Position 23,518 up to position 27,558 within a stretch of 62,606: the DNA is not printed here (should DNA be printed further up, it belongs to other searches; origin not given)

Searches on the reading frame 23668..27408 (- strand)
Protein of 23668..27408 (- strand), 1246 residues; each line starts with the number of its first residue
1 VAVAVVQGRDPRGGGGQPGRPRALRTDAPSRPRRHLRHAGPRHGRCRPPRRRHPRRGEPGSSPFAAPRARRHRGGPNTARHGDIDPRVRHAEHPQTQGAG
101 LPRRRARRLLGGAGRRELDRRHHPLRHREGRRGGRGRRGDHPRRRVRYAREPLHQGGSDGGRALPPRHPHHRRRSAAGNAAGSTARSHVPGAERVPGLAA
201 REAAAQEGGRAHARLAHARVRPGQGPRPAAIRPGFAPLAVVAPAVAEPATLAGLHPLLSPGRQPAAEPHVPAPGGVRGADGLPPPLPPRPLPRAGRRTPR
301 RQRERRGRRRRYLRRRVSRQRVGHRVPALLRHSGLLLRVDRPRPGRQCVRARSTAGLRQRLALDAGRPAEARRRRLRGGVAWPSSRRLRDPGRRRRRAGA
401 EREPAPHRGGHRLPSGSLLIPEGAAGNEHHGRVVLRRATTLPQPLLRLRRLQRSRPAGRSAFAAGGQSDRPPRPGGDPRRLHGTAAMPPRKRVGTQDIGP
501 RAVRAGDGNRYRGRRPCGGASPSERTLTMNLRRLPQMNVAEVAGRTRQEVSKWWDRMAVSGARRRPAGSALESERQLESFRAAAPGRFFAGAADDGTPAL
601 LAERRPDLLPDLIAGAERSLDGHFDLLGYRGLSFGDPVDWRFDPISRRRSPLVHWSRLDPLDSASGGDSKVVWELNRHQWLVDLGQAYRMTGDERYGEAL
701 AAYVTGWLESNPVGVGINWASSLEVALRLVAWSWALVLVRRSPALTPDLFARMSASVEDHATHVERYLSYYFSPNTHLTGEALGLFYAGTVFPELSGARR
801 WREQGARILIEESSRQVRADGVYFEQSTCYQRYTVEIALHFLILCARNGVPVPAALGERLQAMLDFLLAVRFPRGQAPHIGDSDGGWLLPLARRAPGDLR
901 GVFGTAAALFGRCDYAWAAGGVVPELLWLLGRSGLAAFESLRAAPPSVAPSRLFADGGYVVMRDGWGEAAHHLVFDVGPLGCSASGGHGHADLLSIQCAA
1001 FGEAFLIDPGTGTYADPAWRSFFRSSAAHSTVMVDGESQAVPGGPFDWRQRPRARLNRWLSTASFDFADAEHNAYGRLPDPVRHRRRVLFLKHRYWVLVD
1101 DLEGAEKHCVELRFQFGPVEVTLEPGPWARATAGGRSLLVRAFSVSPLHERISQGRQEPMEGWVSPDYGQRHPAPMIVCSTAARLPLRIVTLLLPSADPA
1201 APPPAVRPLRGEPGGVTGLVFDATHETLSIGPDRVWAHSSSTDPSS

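Call 26: search_protein_families(library=pfam, proteins=[window:23668-27408:-], max_evalue=0.001)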
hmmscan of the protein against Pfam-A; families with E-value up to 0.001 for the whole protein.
window:23668-27408:- (1246 aa): 2 families
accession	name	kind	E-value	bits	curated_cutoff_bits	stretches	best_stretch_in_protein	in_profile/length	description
PF07940.18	Hepar_II_III_C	-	6.9e-43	147.3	24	1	949-1177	4-221/237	Heparinase II/III-like, C-terminal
PF16889.11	Hepar_II_III_N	-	6e-38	131.5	22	1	628-883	74-313/340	Heparinase II/III N-terminus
